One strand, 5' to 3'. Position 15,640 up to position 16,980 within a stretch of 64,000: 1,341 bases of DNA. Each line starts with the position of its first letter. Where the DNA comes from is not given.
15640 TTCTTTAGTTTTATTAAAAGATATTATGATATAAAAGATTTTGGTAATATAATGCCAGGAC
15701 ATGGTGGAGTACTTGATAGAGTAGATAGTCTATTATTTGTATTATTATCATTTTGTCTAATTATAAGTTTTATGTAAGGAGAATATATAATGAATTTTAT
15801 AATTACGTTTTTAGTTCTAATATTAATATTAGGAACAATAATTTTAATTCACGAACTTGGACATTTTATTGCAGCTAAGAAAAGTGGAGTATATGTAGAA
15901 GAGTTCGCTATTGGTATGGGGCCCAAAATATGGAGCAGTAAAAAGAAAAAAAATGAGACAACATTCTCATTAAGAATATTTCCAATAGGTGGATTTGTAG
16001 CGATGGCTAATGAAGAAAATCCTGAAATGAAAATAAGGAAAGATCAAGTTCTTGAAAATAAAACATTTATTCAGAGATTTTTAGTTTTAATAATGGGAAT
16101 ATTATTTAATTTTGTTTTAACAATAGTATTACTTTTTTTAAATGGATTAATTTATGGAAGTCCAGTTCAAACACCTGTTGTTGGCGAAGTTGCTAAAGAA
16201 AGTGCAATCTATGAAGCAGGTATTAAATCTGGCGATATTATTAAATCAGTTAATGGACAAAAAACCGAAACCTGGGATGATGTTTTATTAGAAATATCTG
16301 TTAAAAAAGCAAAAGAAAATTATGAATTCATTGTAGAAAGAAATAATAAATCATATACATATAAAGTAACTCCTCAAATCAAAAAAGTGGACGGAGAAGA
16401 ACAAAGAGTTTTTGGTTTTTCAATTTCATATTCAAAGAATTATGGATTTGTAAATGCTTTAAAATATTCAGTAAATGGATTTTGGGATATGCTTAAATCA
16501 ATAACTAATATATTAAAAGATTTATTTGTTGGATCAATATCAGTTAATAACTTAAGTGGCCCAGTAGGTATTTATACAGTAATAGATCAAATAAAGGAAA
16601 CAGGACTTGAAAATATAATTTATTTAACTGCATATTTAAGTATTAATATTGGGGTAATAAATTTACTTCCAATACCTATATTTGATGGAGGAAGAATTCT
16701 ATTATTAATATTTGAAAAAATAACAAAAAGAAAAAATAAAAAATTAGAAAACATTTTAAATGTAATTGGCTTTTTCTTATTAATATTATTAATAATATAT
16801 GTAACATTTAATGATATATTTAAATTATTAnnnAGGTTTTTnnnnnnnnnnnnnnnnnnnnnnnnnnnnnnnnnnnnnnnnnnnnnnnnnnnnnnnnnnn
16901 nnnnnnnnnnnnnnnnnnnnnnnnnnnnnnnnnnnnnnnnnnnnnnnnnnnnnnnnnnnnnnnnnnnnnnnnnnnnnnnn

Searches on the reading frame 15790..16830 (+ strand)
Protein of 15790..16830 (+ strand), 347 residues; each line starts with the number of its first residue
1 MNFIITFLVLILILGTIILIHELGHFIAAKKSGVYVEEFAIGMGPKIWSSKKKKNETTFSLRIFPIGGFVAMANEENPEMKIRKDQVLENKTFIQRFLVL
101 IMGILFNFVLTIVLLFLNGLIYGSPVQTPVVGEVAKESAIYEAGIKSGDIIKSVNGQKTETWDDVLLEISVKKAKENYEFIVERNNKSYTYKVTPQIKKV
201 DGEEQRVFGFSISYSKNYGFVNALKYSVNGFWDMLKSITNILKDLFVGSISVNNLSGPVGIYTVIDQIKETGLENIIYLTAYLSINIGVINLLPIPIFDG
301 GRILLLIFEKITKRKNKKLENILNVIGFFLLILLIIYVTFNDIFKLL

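Call 14: search_protein_families(library=pfam, proteins=[window:15790-16830:+], max_evalue=0.001)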
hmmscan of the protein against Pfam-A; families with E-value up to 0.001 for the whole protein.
window:15790-16830:+ (347 aa): 4 families
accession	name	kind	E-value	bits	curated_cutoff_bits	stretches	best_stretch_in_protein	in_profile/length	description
PF02163.28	Peptidase_M50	-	8.1e-64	215.4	27.2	1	10-334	2-221/221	Peptidase family M50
PF13180.12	PDZ_2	-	2e-07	31.6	27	1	129-193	14-78/80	PDZ domain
PF00595.29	PDZ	-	1.6e-06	28.8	23.2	1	127-175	25-73/81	PDZ domain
PF17820.7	PDZ_6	-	0.00012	22.2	27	1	130-165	1-36/54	PDZ domain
